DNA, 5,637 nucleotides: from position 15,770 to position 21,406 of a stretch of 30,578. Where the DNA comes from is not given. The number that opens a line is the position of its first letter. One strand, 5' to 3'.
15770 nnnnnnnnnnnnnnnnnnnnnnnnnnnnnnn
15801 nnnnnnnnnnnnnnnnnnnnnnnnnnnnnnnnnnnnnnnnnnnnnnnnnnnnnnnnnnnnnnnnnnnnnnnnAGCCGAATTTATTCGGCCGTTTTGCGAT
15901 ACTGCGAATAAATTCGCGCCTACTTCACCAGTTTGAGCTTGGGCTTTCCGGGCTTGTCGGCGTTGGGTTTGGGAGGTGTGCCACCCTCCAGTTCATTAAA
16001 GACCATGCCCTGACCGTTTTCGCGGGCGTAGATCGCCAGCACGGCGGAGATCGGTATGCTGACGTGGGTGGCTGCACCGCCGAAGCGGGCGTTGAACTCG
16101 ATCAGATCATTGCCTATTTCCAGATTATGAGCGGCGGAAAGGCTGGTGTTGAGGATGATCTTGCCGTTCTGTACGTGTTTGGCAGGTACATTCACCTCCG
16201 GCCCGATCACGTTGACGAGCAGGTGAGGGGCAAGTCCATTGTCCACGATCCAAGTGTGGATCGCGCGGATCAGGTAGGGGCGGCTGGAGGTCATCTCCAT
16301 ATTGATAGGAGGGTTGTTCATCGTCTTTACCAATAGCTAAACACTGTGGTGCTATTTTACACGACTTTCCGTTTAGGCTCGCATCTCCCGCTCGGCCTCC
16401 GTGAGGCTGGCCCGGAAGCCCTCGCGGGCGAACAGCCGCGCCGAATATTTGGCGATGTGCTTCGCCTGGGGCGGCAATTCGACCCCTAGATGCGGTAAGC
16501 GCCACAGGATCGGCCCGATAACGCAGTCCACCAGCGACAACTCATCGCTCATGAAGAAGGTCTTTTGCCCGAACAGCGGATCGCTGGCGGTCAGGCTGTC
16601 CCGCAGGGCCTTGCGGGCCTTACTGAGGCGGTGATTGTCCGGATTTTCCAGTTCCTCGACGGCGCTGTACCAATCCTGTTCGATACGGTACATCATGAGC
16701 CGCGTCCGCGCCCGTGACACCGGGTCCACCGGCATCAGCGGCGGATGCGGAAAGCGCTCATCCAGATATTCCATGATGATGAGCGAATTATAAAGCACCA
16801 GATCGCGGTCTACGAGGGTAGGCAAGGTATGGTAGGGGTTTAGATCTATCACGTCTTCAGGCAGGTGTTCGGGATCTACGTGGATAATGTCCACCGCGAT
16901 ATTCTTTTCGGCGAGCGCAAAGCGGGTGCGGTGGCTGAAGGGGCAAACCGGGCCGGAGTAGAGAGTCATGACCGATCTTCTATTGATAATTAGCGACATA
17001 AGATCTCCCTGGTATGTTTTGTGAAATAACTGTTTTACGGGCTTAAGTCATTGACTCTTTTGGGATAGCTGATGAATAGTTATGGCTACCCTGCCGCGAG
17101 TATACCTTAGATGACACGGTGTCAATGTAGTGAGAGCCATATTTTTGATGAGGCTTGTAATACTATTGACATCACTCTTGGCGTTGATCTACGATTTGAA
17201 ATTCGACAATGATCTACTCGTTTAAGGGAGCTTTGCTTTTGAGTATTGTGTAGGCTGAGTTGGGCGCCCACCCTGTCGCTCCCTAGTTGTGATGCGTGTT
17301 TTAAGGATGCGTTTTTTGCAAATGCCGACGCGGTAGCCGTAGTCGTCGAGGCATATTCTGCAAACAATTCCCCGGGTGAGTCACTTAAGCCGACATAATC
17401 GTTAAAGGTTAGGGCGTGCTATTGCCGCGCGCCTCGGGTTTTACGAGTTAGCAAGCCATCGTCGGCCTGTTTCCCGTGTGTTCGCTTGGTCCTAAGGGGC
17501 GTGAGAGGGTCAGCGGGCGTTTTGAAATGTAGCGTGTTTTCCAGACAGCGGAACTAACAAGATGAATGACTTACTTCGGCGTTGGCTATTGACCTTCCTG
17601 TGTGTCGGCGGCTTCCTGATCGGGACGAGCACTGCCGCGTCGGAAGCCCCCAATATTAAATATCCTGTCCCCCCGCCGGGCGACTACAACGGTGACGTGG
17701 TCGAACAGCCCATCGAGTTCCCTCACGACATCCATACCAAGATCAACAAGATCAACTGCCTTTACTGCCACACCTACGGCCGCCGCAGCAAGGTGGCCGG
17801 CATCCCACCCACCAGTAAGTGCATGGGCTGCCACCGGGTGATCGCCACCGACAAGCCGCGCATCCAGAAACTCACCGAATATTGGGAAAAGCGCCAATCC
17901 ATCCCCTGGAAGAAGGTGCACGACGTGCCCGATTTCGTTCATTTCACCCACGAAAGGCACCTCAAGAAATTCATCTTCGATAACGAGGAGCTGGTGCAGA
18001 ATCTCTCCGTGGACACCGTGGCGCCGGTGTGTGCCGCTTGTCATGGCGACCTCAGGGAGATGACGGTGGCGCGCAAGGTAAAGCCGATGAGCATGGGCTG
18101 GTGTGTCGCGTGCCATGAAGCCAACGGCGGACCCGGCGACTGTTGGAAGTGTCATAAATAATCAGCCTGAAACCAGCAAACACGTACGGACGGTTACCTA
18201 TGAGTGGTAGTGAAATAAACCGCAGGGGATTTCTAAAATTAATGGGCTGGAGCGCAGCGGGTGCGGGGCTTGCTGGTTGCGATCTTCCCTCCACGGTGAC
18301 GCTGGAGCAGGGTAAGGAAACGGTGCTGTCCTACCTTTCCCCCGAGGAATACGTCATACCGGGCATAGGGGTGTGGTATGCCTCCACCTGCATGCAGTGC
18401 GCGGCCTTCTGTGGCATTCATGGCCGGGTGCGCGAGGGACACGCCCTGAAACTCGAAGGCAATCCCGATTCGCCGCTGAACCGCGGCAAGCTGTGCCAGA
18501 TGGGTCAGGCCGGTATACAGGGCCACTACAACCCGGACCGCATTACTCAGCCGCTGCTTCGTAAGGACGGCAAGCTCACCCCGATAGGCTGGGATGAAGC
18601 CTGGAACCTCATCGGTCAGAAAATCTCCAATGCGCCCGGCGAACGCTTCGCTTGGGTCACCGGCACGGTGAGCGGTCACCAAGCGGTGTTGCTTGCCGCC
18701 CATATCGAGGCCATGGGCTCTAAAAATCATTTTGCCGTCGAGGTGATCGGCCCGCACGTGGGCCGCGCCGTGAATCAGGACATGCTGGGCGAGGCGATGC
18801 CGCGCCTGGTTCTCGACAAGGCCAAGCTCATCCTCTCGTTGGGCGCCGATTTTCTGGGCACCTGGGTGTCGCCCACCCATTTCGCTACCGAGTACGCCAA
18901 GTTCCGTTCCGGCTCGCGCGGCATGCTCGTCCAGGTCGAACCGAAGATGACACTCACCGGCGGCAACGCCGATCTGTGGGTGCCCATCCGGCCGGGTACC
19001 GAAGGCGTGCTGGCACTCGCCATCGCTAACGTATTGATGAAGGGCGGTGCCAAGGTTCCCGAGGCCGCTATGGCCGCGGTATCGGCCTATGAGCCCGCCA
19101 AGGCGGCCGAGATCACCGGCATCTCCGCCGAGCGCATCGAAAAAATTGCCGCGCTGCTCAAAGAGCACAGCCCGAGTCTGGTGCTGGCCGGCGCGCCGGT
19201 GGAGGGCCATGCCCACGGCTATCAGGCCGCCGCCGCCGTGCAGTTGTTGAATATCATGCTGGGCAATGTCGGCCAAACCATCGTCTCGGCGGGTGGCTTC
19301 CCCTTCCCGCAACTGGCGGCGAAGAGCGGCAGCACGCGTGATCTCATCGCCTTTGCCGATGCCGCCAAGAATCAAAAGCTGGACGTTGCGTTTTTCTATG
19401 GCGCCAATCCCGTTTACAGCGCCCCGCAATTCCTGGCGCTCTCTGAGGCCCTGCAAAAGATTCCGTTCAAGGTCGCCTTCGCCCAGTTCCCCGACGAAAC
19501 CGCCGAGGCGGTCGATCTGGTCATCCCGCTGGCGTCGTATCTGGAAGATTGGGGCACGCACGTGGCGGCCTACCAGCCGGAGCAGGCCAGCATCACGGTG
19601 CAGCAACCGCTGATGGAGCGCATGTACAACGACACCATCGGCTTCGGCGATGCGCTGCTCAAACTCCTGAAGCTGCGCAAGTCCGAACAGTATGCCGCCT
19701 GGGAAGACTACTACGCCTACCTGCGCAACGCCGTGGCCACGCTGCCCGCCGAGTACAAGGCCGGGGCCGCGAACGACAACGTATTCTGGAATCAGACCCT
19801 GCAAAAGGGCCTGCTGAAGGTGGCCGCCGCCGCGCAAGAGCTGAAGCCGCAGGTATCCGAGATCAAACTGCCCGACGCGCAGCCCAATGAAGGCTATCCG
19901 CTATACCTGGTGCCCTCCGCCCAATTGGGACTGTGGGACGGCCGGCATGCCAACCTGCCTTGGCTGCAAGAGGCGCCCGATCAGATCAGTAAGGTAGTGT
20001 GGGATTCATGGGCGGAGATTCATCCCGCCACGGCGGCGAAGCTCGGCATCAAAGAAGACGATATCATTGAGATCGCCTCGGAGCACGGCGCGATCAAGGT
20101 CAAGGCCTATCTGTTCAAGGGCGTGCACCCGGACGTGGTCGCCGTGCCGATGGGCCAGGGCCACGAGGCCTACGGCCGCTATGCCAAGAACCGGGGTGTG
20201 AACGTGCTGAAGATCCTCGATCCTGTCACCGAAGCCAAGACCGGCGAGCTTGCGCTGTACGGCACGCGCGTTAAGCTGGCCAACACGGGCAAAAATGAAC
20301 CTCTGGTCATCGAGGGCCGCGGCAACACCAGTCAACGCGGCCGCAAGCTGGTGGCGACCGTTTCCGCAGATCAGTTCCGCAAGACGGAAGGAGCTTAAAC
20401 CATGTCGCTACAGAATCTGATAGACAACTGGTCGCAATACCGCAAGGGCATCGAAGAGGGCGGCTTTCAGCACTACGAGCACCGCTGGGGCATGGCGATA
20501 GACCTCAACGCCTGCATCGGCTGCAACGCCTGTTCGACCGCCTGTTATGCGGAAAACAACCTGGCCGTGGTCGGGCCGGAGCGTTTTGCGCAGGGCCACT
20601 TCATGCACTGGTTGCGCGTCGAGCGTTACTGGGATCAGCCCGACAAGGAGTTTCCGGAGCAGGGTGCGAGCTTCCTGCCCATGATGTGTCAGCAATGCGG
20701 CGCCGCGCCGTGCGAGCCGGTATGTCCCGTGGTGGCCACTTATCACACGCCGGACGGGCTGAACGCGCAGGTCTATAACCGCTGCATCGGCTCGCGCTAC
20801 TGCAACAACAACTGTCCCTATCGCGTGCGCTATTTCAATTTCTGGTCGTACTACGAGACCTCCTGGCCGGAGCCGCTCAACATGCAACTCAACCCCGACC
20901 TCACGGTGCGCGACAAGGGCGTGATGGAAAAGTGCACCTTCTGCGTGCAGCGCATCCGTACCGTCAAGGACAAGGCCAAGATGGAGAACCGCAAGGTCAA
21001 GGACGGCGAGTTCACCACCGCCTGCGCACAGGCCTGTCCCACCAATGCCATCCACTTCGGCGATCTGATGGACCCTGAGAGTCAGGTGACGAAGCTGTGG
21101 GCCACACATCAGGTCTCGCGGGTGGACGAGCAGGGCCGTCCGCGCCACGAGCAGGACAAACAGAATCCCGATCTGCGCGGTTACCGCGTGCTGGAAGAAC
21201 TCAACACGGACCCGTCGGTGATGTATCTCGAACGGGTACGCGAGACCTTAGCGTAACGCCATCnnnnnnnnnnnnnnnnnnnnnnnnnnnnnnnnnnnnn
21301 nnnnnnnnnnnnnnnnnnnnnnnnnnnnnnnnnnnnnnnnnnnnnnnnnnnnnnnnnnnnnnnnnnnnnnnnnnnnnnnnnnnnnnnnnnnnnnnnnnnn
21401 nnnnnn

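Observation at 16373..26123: Alternative complex III operon occupies the chromosomal slot of the bc1 operon petABC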

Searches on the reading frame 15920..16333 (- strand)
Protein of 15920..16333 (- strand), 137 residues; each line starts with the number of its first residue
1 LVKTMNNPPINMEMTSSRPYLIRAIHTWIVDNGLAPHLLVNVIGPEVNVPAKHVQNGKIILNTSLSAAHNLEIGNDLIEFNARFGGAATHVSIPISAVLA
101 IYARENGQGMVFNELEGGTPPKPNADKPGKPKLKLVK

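Call 3: search_protein_families(library=pfam, proteins=[window:15920-16333:-])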
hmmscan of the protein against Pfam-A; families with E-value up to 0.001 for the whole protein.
window:15920-16333:- (137 aa): 1 family
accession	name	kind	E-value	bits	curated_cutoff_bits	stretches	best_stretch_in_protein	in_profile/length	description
PF04386.18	SspB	-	1.9e-32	112.9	27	1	17-123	2-117/156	Stringent starvation protein B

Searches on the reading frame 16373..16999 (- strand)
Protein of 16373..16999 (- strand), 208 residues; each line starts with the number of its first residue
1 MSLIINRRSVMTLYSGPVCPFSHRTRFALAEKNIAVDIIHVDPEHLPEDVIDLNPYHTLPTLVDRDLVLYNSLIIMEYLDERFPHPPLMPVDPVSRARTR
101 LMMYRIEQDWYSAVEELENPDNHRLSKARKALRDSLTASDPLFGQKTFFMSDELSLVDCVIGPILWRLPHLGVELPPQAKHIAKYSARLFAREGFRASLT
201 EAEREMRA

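Call 3: search_protein_families(library=pfam, proteins=[window:16373-16999:-])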
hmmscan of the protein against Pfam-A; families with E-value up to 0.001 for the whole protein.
window:16373-16999:- (208 aa): 6 families
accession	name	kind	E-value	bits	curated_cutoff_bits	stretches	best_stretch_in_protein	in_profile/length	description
PF13409.12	GST_N_2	-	5.2e-18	65.9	25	1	18-82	1-70/70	Glutathione S-transferase, N-terminal domain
PF13417.12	GST_N_3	-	1.1e-16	61.3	22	1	13-87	1-75/75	Glutathione S-transferase, N-terminal domain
PF02798.26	GST_N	-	1.1e-14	54.9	20.9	1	10-81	2-76/76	Glutathione S-transferase, N-terminal domain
PF00043.30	GST_C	-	1.9e-08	34.8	20.7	1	104-193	4-93/93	Glutathione S-transferase, C-terminal domain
PF00462.30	Glutaredoxin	-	4.2e-06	27.3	22.9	1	12-63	2-54/60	Glutaredoxin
PF13410.11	GST_C_2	-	4.4e-05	23.9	24.9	1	125-186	4-67/69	Glutathione S-transferase, C-terminal domain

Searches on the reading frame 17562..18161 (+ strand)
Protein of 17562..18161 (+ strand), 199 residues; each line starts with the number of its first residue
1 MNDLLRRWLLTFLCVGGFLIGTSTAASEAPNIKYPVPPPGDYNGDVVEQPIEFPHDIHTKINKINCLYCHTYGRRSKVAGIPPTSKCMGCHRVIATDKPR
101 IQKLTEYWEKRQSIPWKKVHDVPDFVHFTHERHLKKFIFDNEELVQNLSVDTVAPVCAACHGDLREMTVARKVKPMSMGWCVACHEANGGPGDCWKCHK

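Call 3: search_protein_families(library=pfam, proteins=[window:17562-18161:+])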
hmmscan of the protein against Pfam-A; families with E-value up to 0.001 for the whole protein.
window:17562-18161:+ (199 aa): 5 families
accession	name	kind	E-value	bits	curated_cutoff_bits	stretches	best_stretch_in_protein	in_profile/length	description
PF14522.11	Cytochrome_C7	-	2.7e-07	30.7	24.8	0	153-199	12-67/67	Cytochrome c7 and related cytochrome c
PF09699.15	Paired_CXXCH_1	-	4.8e-05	23.4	20.6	0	148-165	23-40/41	Doubled CXXCH motif (Paired_CXXCH_1)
PF14537.11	Cytochrom_c3_2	-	7.3e-05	23.6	25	0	62-103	5-45/79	Cytochrome c3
PF02085.21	Cytochrom_CIII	-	8.2e-05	23.3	22.9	1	46-110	16-71/101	Class III cytochrome C family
PF22113.1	Mtrc-MtrF_II-IV_dom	-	0.00027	20.9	30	0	61-187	4-129/176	Outer membrane cytochrome MtrC/MtrF-like, domains II/IV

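Call 51: search_protein_families(library=ncbifam, proteins=[window:17562-18161:+])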
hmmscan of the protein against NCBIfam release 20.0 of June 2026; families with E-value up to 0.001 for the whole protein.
window:17562-18161:+ (199 aa): 4 families
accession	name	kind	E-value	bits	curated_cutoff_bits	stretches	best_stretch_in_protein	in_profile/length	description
NF041781.1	mnquin_red_QrcA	equivalog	7.4e-21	74.5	180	1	48-199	28-174/174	menaquinone reductase multiheme cytochrome c subunit QrcA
TIGR04257.1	nanowire_3heme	domain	4.6e-05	23.5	40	0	126-199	13-75/75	c(7)-type cytochrome triheme domain-containing protein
NF045722.1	c3_cytochr_TmcA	equivalog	7.9e-05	22.5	114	0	50-98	43-94/125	acidic tetraheme cytochrome c3 TmcA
NF047727.1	4hemeCytCCctA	equivalog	0.00088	19.4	180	0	156-198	59-104/109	tetraheme c-type cytochrome CctA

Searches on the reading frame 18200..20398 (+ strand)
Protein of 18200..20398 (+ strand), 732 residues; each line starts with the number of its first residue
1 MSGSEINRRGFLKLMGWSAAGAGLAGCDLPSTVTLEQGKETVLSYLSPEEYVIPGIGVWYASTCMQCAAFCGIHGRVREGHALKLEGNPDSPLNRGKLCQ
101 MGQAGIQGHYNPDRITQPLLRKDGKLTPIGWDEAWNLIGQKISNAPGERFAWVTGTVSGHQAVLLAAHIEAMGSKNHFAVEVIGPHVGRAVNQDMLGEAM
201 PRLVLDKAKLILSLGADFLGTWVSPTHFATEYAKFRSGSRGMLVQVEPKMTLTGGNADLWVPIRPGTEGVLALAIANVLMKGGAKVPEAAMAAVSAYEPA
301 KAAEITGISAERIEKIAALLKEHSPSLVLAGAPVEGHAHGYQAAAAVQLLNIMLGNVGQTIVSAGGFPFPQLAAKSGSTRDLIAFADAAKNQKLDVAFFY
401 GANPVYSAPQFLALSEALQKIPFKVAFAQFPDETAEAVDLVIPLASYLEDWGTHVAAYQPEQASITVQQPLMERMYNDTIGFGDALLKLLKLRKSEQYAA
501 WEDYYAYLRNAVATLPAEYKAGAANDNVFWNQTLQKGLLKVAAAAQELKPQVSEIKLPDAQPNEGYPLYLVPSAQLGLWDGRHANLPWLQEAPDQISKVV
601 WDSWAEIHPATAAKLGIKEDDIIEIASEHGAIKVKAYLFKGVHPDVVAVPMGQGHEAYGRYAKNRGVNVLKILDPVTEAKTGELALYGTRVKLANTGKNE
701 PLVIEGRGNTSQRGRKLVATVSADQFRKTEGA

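Call 3: search_protein_families(library=pfam, proteins=[window:18200-20398:+])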
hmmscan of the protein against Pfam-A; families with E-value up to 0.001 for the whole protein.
window:18200-20398:+ (732 aa): 3 families
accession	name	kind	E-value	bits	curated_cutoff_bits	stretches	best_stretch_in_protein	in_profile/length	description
PF00384.28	Molybdopterin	-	1.4e-27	97.1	24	1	114-463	1-329/353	Molybdopterin oxidoreductase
PF01568.27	Molydop_binding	-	9.7e-17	61.4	26.8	1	603-677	30-98/110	Molydopterin dinucleotide binding domain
PF04879.21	Molybdop_Fe4S4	-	2.9e-10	40.4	22.7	1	59-110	3-54/55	Molybdopterin oxidoreductase Fe4S4 domain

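Call 68: search_solved_structures(query=window:18200-20398:+, max_evalue=1e-10)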
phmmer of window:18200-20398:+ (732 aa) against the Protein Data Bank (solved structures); distinct sequences matched with E-value up to 1e-10: 30.
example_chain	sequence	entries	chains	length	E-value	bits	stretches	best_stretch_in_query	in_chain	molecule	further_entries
6cz7_A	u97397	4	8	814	9.2e-45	156.3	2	54-283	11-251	ArrA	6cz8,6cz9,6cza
8k9e_B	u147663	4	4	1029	2.4e-43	151.6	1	6-615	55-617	Fe-S-cluster-containing hydrogenase components 1-like protein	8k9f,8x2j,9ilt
6f0k_B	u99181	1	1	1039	3.2e-42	147.9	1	6-658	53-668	Fe-S-cluster-containing hydrogenase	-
6lod_B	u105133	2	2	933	2.2e-41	145.1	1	34-726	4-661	Fe-S-cluster-containing hydrogenase components 1-like protein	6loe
6btm_B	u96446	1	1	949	2.7e-34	121.7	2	44-316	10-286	Alternative Complex III subunit B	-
7qv7_S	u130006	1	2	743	5.8e-26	94.1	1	62-360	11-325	Hydrogen dependent carbon dioxide reductase subunit FdhF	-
2vpw_A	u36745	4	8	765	3.4e-25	91.6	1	63-360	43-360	THIOSULFATE REDUCTASE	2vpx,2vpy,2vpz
9t1s_L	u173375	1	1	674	2e-22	82.5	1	62-340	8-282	formate dehydrogenase (coenzyme F420)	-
7bkb_D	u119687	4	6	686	2.7e-22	82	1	59-142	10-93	Formate dehydrogenase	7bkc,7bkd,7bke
2jim_A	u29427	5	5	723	8.6e-19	70.4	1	59-279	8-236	PERIPLASMIC NITRATE REDUCTASE | PROTEIN (PERIPLASMIC NITRATE REDUCTASE)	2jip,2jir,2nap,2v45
2jio_A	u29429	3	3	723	4.1e-18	68.2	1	59-279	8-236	PERIPLASMIC NITRATE REDUCTASE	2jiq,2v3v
2nya_A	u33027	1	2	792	1.7e-15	59.6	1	59-156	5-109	Periplasmic nitrate reductase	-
9vap_A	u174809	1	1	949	2.3e-15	59.1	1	6-360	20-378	Formate dehydrogenase molybdopterin-binding subunit FdhA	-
8cm7_A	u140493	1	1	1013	1.1e-13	53.5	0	60-146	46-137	Formate dehydrogenase, alpha subunit, selenocysteine-containing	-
8rcg_A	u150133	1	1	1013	2.6e-13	52.3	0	60-146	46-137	Formate dehydrogenase, alpha subunit, selenocysteine-containing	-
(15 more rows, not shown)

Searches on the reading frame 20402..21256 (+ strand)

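Call 3: search_protein_families(library=pfam, proteins=[window:20402-21256:+])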
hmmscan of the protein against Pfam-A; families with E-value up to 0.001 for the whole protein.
window:20402-21256:+ (284 aa): 9 families
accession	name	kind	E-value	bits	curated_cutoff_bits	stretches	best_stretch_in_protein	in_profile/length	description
PF12838.12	Fer4_7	-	7e-14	52.5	27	2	38-110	2-50/52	4Fe-4S dicluster domain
PF13247.11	Fer4_11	-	2.7e-08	34.4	26.2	1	90-146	4-62/100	4Fe-4S dicluster domain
PF13237.11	Fer4_10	-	6.1e-06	26.5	25.5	0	31-109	2-53/53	4Fe-4S dicluster domain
PF13183.11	Fer4_8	-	1.1e-05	26.3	27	0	35-110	2-66/68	4Fe-4S dicluster domain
PF12837.12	Fer4_6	-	1.1e-05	25.6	25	0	32-50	3-21/24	4Fe-4S binding domain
PF12797.12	Fer4_2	-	2.6e-05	24.3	24.5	1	29-48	1-20/22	4Fe-4S binding domain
PF13187.11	Fer4_9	-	8.4e-05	23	27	0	37-110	1-49/52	4Fe-4S dicluster domain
PF00037.32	Fer4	-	8.8e-05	22.6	21.1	0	33-48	3-18/24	4Fe-4S binding domain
PF13534.11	Fer4_17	-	0.00014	22.8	22.2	0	34-48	42-56/61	4Fe-4S dicluster domain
